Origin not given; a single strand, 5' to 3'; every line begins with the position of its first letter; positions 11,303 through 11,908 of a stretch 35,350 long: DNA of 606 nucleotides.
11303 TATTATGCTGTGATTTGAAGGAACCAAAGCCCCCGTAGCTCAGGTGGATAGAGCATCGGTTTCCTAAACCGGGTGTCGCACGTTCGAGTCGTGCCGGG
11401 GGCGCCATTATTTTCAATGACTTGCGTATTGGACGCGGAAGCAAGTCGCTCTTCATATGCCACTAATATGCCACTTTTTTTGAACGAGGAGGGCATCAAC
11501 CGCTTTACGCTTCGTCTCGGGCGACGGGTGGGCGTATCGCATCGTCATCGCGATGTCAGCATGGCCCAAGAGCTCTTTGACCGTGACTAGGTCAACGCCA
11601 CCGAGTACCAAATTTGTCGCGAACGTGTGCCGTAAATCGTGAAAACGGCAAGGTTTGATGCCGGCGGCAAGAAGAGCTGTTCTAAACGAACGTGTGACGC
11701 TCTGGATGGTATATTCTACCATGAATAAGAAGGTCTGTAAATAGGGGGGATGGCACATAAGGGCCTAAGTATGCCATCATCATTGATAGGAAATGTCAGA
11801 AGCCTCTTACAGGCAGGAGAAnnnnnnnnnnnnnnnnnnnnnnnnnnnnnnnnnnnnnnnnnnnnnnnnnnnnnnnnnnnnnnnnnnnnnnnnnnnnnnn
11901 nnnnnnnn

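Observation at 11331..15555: tRNA-Arg(CCT)-anchored ~4.1-kb integrative islet delimited by a perfect 47-bp direct repeat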

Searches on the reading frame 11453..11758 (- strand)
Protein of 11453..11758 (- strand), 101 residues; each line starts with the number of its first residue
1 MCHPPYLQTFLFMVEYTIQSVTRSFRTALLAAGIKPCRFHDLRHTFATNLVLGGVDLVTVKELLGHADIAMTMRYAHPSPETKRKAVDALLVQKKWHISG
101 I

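Call 7: search_protein_families(library=pfam, proteins=[window:11453-11758:-], max_evalue=0.01)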
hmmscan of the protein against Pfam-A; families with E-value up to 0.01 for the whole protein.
window:11453-11758:- (101 aa): 1 family
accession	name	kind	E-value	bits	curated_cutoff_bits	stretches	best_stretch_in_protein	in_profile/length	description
PF00589.27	Phage_integrase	-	3e-18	66.6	27.1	1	19-80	108-170/172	Phage integrase family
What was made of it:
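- Checked: A PF00589 integrase fragment at 11453-11758(-), E = 3e-18, matching only profile positions 108-170 of 172 (call 7).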

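Call 19: find_homologous_proteins(query=window:11453-11758:-, max_evalue=0.00001)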
Query window:11453-11758:- (101 aa): 333 proteins with E <= 0.00001 among 345 candidates; the best 120 are listed.
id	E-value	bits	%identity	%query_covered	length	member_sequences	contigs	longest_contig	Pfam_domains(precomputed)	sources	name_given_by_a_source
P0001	5.1e-62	224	100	100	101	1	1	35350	PF00589.28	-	-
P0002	3.2e-39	151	90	81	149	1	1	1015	PF00589.28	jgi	-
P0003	6.6e-38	147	85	81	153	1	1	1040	PF00589.28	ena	-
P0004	1.0e-28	117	73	76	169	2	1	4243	PF00589.28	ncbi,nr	ncbi:MAG: site-specific integrase, partial [Candidatus Krumholzibacteriota bacterium]|nr:site-specif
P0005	5.7e-27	112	64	85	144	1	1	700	PF00589.28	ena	-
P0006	1.1e-26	111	86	58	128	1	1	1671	PF00589.28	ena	-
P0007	4.7e-26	109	75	66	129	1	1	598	PF00589.28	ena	-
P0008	2.3e-25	106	64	75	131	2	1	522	PF00589.28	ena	-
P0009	8.3e-24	101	64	79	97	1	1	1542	PF00589.28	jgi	jgi:integrase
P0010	2.8e-23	100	63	77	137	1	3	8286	PF00589.28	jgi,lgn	jgi:site-specific recombinase XerD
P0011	1.0e-22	98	60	80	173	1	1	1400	PF00589.28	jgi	jgi:integrase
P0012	1.3e-22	97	64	79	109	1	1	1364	PF00589.28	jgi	jgi:integrase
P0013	2.3e-22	97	66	72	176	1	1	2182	PF00589.28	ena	-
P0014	2.4e-22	97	70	66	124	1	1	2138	PF00589.28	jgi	jgi:integrase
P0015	4.9e-22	96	63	74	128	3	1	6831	PF00589.28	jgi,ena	-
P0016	5.9e-22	95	59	81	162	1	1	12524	PF00589.28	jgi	jgi:integrase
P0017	9.8e-22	95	63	72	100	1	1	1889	PF00589.28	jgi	-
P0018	1.1e-21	95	64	75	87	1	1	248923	PF00589.28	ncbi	-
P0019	1.4e-21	94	58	80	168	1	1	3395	PF00589.28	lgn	-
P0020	1.7e-21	94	64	72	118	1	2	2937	PF00589.28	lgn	-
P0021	1.7e-21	94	62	73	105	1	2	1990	PF00589.28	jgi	-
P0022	1.8e-21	94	60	74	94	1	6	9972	PF00589.28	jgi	jgi:site-specific recombinase XerD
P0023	2.1e-21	94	81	56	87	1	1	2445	PF00589.28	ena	-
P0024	2.3e-21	94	68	71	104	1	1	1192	PF00589.28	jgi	jgi:integrase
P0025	2.5e-21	93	60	80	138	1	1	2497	PF00589.28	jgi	jgi:integrase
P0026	3.4e-21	93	66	66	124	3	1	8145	PF00589.28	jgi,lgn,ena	-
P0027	4.2e-21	93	57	84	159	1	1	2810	PF00589.28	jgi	-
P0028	5.2e-21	92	63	72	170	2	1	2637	PF00589.28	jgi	jgi:integrase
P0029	5.2e-21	92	65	71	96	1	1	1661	PF00589.28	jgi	jgi:integrase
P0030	5.3e-21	92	67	68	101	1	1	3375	PF00589.28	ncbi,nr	ncbi:MAG: site-specific integrase, partial [Deltaproteobacteria bacterium]|nr:site-specific integras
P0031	7.6e-21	92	67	71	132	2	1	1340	PF00589.28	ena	-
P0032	7.7e-21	92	61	75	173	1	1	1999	PF00589.28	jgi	-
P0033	8.5e-21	92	64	71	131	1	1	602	PF00589.28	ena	-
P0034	9.4e-21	92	61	74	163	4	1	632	PF00589.28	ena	-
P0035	1.0e-20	91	63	72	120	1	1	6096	PF00589.28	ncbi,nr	ncbi:MAG: site-specific integrase [Acidobacteria bacterium]|nr:MAG: site-specific integrase [Acidoba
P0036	1.0e-20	91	62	72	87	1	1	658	PF00589.28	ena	-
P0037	1.2e-20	91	54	88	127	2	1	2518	PF00589.28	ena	-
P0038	1.2e-20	91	63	72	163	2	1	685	PF00589.28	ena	-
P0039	1.3e-20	91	56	71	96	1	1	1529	PF00589.28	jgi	-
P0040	1.4e-20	91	64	71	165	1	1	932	PF00589.28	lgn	-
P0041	1.6e-20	91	65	65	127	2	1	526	PF00589.28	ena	-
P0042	1.7e-20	91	64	74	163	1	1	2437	PF00589.28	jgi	jgi:integrase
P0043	2.2e-20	90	62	72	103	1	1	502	PF00589.28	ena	-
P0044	2.3e-20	90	75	59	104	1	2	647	PF00589.28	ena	-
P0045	2.3e-20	90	63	72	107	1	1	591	PF00589.28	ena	-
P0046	2.5e-20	90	68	67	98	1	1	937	PF00589.28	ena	-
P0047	2.6e-20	90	58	76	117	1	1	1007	PF00589.28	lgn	-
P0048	2.7e-20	90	56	80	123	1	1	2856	PF00589.28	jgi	-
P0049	2.9e-20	90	85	52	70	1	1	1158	PF00589.28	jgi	-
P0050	3.1e-20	90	58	77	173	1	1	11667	PF00589.28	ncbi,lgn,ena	-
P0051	3.6e-20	90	77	55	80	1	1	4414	PF00589.28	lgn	-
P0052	3.8e-20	90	63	69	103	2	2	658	PF00589.28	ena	-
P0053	3.9e-20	90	64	71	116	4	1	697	PF00589.28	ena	-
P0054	3.9e-20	90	58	76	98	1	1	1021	PF00589.28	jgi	jgi:integrase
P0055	4.0e-20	90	63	71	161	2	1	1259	PF00589.28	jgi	jgi:integrase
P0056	4.0e-20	90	68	64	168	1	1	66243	PF00589.28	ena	-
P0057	4.4e-20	89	65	71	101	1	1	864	PF00589.28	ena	-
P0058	4.6e-20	89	64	69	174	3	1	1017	PF00589.28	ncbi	-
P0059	4.9e-20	89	61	71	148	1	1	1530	PF00589.28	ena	-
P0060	6.7e-20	89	58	73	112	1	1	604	PF00589.28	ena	-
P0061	7.0e-20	89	63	70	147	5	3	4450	PF00589.28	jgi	jgi:integrase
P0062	7.4e-20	89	60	80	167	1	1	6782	PF00589.28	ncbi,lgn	-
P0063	7.8e-20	89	59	72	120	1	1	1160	PF00589.28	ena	-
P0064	8.6e-20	88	57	82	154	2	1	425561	PF00589.28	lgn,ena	-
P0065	8.6e-20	88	60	72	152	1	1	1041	PF00589.28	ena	-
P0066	8.6e-20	88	64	66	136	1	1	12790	PF00589.28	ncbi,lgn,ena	-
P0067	9.5e-20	88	64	71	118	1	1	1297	PF00589.28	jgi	-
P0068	1.0e-19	88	59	78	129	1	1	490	PF00589.28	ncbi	-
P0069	1.1e-19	88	61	71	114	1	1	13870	PF00589.28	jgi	jgi:integrase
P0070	1.1e-19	88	79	56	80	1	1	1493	PF00589.28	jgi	jgi:site-specific recombinase XerD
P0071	1.3e-19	88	66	69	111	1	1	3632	PF00589.28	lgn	-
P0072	1.4e-19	88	65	73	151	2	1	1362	PF00589.28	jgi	-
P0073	1.4e-19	88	59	73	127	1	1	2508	PF00589.28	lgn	-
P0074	1.4e-19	88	58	71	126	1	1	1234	PF00589.28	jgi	jgi:integrase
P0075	1.6e-19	88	58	71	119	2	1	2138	PF00589.28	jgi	-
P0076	1.6e-19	88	54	80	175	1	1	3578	PF00589.28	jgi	jgi:integrase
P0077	1.9e-19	87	63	70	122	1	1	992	PF00589.28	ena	-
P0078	2.0e-19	87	65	73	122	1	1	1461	PF00589.28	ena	-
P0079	2.0e-19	87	66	64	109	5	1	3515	PF01527.27,PF00589.28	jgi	jgi:site-specific recombinase XerD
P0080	2.3e-19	87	59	72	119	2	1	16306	PF00589.28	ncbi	-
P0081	2.4e-19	87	55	79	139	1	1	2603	PF00589.28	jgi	jgi:integrase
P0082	2.6e-19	87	63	74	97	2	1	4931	PF00589.28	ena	-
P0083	2.6e-19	87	63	71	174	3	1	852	PF00589.28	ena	-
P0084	2.8e-19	87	56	80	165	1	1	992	PF00589.28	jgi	-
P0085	3.2e-19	87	63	71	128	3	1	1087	PF00589.28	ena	-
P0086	4.3e-19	86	51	88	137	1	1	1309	PF00589.28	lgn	-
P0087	4.3e-19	86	59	74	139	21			PF00589.28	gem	-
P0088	4.4e-19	86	62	70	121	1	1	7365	PF00589.28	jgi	jgi:integrase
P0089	4.7e-19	86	73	62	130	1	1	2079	PF00589.28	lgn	-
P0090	4.8e-19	86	61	74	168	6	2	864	PF00589.28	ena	-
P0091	5.5e-19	86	57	76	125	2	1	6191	PF00589.28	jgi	jgi:integrase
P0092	5.8e-19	86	51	81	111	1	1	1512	PF00589.28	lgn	-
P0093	5.9e-19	86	58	72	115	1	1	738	PF00589.28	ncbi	-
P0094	6.3e-19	86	59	77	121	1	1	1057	PF00589.28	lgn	-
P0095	7.7e-19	85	51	82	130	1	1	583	PF00589.28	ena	-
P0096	7.7e-19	85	53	82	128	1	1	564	PF00589.28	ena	-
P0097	9.2e-19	85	61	73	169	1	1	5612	PF00589.28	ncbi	-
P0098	9.6e-19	85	66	67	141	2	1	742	PF00589.28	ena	-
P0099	1.0e-18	85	63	67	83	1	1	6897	PF00589.28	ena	-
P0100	1.1e-18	85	54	77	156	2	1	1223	PF00589.28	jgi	jgi:integrase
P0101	1.1e-18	85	58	72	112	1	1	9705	PF00589.28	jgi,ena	-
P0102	1.1e-18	85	60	69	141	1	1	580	PF00589.28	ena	-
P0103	1.3e-18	85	63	70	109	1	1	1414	PF00589.28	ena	-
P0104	1.3e-18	85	55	79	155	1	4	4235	PF00589.28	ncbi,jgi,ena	-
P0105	1.3e-18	85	56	62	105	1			PF00589.28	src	-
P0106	1.4e-18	85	66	66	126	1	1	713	PF00589.28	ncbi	-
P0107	1.7e-18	84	65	62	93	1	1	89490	PF00589.28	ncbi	ncbi:MAG: tyrosine-type recombinase/integrase, partial [Acidobacteriota bacterium]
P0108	1.7e-18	84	59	68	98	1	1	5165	PF00589.28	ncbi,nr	ncbi:MAG: site-specific integrase [Acidobacteria bacterium]|nr:site-specific integrase [Acidobacteri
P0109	2.0e-18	84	62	72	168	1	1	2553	PF00589.28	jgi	jgi:integrase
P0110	2.6e-18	84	53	72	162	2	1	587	PF00589.28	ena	-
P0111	2.7e-18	84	61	69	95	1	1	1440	PF00589.28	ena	-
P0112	3.9e-18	83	47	96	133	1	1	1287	PF00589.28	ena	-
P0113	4.3e-18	83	59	70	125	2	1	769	PF00589.28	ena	-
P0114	4.5e-18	83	63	69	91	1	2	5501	PF00589.28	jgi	jgi:site-specific recombinase XerD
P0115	4.6e-18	83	46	89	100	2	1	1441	PF00589.28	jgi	-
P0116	5.0e-18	83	57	75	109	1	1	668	PF00589.28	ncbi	-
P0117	6.8e-18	82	59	70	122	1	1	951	PF00589.28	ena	-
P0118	7.0e-18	82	61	73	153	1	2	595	PF00589.28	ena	-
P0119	8.4e-18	82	58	71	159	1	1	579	PF00589.28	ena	-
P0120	9.1e-18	82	55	84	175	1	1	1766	PF00589.28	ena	-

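Call 23: find_encoding_contigs(protein=P0004, flank=10000)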
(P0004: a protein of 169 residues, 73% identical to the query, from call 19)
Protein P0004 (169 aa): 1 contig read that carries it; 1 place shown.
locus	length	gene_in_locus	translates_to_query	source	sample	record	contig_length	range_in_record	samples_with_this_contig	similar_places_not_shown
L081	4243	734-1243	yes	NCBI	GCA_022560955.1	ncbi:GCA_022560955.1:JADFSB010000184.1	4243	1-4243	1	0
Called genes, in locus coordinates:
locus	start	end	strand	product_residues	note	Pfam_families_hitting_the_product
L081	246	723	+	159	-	PF00589:Phage_integrase (weak)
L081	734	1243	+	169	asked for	PF00589:Phage_integrase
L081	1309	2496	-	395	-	PF00589:Phage_integrase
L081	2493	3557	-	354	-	PF13581:HATPase_c_2 (weak), PF02518:HATPase_c (weak), PF14213:DUF4325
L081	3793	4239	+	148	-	-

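Call 25: find_encoding_contigs(protein=P0002, flank=10000)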
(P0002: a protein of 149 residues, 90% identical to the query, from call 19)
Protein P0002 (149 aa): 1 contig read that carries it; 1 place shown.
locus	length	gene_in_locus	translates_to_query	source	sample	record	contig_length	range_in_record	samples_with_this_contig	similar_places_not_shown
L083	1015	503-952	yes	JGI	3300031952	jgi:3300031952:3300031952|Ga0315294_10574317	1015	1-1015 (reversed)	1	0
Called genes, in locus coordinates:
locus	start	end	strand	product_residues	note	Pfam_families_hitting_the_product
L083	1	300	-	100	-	?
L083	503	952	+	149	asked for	PF00589:Phage_integrase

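Call 26: find_encoding_contigs(protein=P0003, flank=10000)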
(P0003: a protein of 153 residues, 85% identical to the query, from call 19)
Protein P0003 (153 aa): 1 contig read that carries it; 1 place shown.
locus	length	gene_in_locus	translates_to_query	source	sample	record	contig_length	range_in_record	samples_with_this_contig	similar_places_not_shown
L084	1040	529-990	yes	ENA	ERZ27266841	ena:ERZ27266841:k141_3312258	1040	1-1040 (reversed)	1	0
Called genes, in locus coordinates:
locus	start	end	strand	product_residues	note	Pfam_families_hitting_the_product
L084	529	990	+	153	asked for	PF00589:Phage_integrase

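Call 37: search_protein_families(library=phrogs, proteins=[window:11453-11758:-], max_evalue=0.1)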
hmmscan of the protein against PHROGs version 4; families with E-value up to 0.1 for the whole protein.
window:11453-11758:- (101 aa): 8 families
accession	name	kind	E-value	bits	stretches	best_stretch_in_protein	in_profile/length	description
phrog_1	-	integration and excision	2.8e-25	90.7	1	9-90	362-447/611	integrase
phrog_216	-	integration and excision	8.7e-23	81.8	1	10-90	149-236/301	integrase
phrog_7685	-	integration and excision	1.8e-13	51.6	1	17-90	163-235/240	integrase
phrog_35951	-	unknown function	7.3e-13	49.8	1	23-80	7-64/97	-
phrog_7269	-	integration and excision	6.3e-10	39.8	1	39-87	30-78/89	integrase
phrog_23271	-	unknown function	3.8e-08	34.2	1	40-77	12-49/67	-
phrog_25190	-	integration and excision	1.9e-05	25.9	1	12-71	22-81/109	integrase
phrog_34557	-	integration and excision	4.4e-05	24.3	1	22-90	111-178/183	integrase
